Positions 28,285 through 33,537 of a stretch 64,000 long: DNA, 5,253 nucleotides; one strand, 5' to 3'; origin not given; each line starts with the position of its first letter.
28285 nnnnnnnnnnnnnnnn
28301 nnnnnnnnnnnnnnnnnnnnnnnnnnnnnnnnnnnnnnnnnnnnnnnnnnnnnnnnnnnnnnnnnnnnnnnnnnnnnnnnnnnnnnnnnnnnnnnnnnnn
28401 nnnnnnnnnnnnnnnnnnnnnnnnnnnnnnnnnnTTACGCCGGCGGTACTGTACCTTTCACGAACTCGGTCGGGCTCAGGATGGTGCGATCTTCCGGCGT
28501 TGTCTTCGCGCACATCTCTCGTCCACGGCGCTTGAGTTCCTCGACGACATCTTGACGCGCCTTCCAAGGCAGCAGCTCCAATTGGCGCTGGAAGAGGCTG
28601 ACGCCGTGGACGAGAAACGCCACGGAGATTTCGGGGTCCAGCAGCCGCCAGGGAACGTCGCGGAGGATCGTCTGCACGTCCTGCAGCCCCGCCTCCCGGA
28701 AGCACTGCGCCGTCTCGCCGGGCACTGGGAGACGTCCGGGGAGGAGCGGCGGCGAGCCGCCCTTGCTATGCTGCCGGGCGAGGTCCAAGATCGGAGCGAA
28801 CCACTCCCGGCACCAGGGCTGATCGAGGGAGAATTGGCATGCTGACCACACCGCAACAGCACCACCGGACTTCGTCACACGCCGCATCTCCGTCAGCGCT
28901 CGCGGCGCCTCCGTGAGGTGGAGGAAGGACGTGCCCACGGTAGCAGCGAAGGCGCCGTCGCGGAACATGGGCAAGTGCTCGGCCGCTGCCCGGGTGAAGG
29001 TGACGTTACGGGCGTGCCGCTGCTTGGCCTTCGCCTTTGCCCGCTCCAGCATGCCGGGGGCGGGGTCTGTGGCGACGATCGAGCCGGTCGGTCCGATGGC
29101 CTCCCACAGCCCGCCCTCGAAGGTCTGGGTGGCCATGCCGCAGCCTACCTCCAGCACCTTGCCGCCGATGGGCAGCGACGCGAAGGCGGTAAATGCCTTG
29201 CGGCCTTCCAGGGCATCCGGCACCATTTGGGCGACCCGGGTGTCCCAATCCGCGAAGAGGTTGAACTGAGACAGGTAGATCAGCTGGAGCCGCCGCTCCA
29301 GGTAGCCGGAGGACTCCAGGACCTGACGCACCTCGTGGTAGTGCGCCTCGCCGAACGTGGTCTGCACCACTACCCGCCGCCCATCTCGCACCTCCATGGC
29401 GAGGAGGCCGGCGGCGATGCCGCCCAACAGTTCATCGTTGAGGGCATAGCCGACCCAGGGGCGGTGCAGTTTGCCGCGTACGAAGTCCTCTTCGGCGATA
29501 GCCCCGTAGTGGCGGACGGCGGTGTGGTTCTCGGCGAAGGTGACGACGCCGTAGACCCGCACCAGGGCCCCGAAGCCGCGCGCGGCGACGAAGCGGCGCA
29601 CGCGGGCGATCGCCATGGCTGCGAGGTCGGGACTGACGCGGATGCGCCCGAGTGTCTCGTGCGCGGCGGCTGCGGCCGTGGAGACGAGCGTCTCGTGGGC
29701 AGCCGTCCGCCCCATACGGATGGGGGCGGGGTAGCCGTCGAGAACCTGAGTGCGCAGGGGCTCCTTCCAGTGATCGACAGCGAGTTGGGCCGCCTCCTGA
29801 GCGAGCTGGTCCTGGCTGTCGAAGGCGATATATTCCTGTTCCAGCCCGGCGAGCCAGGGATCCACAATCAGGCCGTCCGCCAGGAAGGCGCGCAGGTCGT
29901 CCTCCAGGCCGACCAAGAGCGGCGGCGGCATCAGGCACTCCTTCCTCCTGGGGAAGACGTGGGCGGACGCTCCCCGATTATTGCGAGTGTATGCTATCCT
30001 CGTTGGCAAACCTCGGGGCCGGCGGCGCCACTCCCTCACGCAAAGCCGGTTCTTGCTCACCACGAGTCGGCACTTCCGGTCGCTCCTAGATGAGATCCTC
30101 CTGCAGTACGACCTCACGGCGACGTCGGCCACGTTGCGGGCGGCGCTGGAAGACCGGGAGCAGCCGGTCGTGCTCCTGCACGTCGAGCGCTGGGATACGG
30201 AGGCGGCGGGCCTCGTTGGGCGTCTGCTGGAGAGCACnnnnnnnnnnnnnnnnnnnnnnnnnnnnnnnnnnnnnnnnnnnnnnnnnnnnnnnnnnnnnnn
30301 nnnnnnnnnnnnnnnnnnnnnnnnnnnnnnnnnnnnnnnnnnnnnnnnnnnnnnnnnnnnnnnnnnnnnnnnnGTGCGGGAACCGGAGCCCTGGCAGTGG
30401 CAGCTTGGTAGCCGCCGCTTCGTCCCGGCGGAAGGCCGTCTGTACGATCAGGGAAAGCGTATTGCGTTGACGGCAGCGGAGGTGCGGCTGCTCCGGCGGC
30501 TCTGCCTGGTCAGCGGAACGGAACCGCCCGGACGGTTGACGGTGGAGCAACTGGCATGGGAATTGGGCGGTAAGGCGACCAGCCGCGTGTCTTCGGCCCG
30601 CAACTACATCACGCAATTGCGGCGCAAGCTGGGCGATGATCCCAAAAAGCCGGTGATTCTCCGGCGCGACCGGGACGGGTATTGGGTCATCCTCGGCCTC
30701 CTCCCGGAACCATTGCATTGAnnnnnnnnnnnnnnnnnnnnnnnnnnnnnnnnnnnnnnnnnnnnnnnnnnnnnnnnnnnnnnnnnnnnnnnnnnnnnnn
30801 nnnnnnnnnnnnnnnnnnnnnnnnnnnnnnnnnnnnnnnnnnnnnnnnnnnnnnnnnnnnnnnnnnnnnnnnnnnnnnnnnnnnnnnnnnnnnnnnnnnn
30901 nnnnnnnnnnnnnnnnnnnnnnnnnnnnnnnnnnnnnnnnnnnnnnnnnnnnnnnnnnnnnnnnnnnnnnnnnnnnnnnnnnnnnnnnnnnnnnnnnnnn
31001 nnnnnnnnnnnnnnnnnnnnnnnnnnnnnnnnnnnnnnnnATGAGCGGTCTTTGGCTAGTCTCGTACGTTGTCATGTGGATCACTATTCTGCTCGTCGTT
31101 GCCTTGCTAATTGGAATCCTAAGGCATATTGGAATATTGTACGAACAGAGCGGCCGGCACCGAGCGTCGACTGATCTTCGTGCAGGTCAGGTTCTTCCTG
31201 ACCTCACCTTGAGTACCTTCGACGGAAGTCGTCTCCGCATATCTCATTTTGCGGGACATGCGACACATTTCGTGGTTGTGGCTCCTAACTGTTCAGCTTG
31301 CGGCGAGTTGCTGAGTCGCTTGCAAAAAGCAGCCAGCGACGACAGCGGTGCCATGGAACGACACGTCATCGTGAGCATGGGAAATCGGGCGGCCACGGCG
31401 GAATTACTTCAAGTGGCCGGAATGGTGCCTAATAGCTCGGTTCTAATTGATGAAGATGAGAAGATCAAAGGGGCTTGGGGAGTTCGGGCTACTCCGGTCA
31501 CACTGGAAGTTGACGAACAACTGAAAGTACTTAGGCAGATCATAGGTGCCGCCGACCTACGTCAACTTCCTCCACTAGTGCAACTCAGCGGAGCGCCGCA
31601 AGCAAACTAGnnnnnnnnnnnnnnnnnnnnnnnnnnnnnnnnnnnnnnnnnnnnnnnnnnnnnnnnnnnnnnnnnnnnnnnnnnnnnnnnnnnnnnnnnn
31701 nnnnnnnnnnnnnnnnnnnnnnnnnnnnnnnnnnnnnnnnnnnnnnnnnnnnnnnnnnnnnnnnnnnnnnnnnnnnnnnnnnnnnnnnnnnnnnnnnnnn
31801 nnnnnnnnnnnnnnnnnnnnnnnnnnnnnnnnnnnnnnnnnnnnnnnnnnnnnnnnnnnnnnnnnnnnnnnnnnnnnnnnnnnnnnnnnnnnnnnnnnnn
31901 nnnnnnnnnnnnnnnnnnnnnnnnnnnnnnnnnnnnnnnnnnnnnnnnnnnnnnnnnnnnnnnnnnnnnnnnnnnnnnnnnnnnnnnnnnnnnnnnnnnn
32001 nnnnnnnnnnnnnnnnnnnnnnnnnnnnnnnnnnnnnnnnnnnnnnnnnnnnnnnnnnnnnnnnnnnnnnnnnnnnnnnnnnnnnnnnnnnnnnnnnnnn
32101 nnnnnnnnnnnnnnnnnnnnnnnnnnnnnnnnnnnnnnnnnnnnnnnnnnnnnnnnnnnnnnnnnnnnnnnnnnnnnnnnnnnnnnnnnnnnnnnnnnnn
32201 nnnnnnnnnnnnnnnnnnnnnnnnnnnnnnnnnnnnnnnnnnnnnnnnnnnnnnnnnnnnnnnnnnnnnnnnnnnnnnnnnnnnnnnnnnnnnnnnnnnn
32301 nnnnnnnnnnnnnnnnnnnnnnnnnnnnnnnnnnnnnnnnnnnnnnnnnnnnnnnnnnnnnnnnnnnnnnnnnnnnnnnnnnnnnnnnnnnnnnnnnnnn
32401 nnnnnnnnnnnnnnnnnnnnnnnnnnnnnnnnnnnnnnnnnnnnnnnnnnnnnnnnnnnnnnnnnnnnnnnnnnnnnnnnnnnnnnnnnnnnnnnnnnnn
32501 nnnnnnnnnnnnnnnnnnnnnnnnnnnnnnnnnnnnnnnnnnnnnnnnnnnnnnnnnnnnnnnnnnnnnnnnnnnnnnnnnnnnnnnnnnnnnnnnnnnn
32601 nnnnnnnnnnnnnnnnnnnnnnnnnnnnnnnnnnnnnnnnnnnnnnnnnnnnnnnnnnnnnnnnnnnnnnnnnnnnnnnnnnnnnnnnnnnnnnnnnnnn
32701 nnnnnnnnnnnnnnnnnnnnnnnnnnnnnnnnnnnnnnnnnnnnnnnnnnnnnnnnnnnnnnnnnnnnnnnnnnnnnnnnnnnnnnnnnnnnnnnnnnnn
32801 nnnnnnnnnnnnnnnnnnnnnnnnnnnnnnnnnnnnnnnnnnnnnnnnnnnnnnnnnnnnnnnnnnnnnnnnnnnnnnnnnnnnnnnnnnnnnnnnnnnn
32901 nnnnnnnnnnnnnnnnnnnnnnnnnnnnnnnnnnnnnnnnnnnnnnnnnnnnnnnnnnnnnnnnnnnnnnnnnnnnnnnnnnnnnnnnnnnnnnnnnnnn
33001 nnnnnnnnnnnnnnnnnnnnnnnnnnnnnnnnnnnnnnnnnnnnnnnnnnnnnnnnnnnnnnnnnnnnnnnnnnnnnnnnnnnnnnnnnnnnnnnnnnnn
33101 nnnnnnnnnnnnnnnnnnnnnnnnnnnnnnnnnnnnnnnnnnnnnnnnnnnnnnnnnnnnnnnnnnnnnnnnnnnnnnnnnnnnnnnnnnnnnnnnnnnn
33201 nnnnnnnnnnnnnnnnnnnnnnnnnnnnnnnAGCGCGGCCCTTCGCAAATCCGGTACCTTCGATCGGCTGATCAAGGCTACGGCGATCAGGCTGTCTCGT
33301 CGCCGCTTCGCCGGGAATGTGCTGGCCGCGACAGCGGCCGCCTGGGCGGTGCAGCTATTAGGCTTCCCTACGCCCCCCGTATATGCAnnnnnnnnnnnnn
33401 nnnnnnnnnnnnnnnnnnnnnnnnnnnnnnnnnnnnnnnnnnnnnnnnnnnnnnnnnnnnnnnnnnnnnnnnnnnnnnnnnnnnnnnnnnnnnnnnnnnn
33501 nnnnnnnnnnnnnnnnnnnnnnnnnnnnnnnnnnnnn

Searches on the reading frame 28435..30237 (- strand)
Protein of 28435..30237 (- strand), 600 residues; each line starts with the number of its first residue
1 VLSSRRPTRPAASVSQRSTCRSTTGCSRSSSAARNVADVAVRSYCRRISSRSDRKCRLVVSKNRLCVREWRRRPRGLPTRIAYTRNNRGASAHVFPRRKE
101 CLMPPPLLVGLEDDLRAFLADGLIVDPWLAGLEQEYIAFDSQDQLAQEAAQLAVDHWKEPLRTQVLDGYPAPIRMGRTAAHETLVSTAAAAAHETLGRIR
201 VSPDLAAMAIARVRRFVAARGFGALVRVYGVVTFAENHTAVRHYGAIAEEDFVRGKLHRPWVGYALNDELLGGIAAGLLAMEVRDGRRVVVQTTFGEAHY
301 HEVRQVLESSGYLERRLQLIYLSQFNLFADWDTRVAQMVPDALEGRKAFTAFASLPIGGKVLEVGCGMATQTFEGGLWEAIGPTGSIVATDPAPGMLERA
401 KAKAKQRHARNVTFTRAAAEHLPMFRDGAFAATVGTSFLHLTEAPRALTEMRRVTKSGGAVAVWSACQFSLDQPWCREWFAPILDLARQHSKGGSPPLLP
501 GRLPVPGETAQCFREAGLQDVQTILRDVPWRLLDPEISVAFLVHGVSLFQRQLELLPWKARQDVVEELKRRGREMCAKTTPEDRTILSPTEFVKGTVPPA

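Call 9: search_protein_families(library=pfam, max_evalue=0.1, proteins=[window:28435-30237:-])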
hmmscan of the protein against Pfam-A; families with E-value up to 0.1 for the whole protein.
window:28435-30237:- (600 aa): 6 families
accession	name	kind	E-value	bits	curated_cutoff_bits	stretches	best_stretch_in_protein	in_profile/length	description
PF13649.12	Methyltransf_25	-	1.3e-15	58.2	27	1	361-459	1-97/97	Methyltransferase domain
PF01209.24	Ubie_methyltran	-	2.2e-14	53.8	20.1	1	358-468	48-156/233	ubiE/COQ5 methyltransferase family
PF08241.18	Methyltransf_11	-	1.2e-13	51.9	21.2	1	362-462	1-94/95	Methyltransferase domain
PF13847.12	Methyltransf_31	-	1.6e-11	44.5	27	1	359-469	5-116/145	Methyltransferase domain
PF08242.18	Methyltransf_12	-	1.4e-07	32.6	30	1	362-460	1-97/98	Methyltransferase domain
PF01135.25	PCMT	-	0.015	15.5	20.3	1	351-415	67-129/210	Protein-L-isoaspartate(D-aspartate) O-methyltransferase (PCMT)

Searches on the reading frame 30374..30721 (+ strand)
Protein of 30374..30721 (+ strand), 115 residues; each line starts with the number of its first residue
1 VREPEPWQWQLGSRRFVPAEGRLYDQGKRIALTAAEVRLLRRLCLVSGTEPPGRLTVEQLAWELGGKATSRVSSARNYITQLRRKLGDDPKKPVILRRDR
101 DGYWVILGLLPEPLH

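Call 9: search_protein_families(library=pfam, max_evalue=0.1, proteins=[window:30374-30721:+])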
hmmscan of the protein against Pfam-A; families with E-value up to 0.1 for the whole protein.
window:30374-30721:+ (115 aa): 1 family
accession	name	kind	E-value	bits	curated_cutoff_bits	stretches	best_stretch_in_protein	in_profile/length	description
PF00486.34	Trans_reg_C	-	1.9e-06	28.3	26.2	1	27-103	1-75/77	Transcriptional regulatory protein, C terminal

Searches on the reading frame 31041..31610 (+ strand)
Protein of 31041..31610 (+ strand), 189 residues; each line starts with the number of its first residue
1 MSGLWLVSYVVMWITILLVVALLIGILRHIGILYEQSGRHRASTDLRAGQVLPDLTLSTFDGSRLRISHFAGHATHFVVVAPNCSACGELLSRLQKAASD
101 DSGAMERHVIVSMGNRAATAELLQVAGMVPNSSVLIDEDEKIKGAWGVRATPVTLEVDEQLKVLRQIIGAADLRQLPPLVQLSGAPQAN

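Call 7: search_protein_families(library=pfam, max_evalue=0.1, proteins=[window:31041-31610:+])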
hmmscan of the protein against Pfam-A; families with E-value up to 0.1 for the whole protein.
window:31041-31610:+ (189 aa): 3 families
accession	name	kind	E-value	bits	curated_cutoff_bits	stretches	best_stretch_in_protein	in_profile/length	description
PF00578.27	AhpC-TSA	-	1.6e-05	25.3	26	1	49-163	2-121/124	AhpC/TSA family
PF08534.16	Redoxin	-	0.0003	21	26.6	1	48-170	2-135/148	Redoxin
PF06170.17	DUF983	-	0.06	14.1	22.6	0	77-106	4-30/85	Protein of unknown function (DUF983)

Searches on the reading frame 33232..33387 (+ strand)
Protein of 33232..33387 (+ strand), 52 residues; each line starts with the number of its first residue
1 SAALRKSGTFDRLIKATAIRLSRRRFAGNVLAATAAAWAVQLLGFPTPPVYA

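Call 90: search_solved_structures(query=A14, max_evalue=10, show_alignments=3)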
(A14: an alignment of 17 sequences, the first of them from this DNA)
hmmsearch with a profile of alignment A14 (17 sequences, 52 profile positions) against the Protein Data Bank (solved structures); distinct sequences matched with E-value up to 10: 32.
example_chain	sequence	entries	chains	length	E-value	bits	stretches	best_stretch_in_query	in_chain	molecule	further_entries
2pq4_B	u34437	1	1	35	0.0024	20.8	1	22-50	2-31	Periplasmic nitrate reductase precursor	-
9e04_H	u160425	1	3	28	0.059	16.4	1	25-46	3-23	Multicopper oxidase CueO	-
1hfe_S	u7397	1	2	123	0.23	14.5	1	22-50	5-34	PROTEIN (FE-ONLY HYDROGENASE (E.C.1.18.99.1) (SMALLER SUBUNIT))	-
7aq0_A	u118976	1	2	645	0.34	13.9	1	21-45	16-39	Nitrous-oxide reductase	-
6y72_A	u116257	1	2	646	0.34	13.9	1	21-45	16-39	Nitrous-oxide reductase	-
7aq9_A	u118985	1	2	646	0.34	13.9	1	21-45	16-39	Nitrous-oxide reductase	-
3sbp_A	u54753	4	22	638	0.34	13.9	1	21-45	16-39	Nitrous-oxide reductase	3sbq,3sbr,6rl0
7aq2_A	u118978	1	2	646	0.34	13.9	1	21-45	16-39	Nitrous-oxide reductase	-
7aq6_A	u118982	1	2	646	0.35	13.9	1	21-45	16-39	Nitrous-oxide reductase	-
7aqa_A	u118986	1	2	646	0.35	13.9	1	21-45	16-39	Nitrous-oxide reductase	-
6y7d_A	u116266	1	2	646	0.35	13.9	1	21-45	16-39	Nitrous-oxide reductase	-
6y6y_A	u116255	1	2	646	0.35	13.9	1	21-45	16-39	Nitrous-oxide reductase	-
6y7e_A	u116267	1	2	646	0.35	13.9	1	21-45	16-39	Nitrous-oxide reductase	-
6y77_A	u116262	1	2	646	0.35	13.9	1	21-45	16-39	Nitrous-oxide reductase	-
7aq8_A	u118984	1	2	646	0.35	13.9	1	21-45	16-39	Nitrous-oxide reductase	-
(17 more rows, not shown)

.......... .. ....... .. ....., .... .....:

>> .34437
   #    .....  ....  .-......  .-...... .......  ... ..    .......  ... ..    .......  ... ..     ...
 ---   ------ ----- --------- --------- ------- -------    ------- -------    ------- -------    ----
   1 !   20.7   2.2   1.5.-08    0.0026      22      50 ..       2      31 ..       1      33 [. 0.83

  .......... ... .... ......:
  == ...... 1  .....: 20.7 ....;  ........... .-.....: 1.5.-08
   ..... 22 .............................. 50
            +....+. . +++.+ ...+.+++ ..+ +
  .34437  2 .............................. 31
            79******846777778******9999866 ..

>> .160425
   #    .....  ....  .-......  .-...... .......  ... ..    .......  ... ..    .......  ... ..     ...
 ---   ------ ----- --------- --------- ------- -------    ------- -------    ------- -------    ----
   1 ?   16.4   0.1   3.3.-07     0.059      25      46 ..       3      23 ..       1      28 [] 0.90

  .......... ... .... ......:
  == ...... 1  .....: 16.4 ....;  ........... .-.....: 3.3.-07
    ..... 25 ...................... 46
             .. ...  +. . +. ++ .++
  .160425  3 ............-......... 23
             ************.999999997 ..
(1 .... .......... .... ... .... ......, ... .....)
